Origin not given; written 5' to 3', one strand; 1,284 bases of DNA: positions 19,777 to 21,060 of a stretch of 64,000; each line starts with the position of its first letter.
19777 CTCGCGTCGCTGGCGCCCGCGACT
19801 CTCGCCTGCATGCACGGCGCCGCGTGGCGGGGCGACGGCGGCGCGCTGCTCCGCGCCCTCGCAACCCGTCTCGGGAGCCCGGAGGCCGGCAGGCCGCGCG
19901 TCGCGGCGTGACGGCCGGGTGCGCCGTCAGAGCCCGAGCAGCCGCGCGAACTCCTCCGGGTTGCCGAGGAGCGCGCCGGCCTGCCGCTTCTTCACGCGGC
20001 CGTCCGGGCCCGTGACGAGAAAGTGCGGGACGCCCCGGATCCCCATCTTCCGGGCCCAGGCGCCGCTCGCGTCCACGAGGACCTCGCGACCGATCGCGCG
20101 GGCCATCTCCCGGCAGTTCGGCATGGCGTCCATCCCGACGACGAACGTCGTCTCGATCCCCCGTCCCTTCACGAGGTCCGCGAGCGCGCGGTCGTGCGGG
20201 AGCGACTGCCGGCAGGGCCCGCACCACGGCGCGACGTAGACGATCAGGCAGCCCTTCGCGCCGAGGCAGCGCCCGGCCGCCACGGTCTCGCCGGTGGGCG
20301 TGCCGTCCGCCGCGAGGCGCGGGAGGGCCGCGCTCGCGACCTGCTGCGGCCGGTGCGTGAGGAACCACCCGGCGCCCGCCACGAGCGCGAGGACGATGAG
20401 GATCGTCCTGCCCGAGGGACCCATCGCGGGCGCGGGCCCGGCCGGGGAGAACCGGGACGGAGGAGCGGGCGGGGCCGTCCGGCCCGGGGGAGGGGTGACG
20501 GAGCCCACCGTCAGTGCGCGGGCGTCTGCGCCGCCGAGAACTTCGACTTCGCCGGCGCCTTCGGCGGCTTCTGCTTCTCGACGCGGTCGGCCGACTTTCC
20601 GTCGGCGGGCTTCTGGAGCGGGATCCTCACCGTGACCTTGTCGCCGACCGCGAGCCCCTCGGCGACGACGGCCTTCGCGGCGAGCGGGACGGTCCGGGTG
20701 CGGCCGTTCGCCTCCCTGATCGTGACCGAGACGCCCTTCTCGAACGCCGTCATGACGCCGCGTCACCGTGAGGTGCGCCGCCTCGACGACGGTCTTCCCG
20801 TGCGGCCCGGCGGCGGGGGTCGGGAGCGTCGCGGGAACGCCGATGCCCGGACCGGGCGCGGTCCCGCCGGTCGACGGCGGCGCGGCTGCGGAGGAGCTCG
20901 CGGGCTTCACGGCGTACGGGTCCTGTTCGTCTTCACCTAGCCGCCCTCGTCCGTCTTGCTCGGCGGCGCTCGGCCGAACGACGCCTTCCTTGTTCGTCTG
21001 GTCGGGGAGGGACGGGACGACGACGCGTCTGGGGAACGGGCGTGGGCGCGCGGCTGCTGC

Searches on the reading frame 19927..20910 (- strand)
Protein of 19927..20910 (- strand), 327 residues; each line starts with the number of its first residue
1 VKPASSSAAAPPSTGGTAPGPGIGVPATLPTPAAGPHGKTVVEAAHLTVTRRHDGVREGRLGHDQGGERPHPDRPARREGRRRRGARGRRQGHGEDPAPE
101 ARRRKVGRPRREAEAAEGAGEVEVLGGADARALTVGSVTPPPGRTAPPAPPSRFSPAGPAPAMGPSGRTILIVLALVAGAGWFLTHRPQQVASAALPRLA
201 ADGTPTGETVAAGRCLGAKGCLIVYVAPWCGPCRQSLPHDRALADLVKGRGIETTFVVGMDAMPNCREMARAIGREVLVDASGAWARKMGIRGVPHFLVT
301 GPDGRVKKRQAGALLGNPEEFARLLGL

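Call 23: search_protein_families(library=pfam, proteins=[window:19927-20910:-], max_evalue=0.01)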
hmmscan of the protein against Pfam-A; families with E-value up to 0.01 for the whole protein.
window:19927-20910:- (327 aa): 4 families
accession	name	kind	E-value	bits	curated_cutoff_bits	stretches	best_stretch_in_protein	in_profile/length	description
PF08534.16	Redoxin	-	8.3e-08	32.6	26.6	1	205-315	16-137/148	Redoxin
PF00085.26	Thioredoxin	-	1e-05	25.9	23.5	1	219-263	19-50/103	Thioredoxin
PF13098.12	Thioredoxin_2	-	3.8e-05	24.4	27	1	219-325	6-104/104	Thioredoxin-like domain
PF00578.27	AhpC-TSA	-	0.00012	22.4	26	1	206-308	14-123/124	AhpC/TSA family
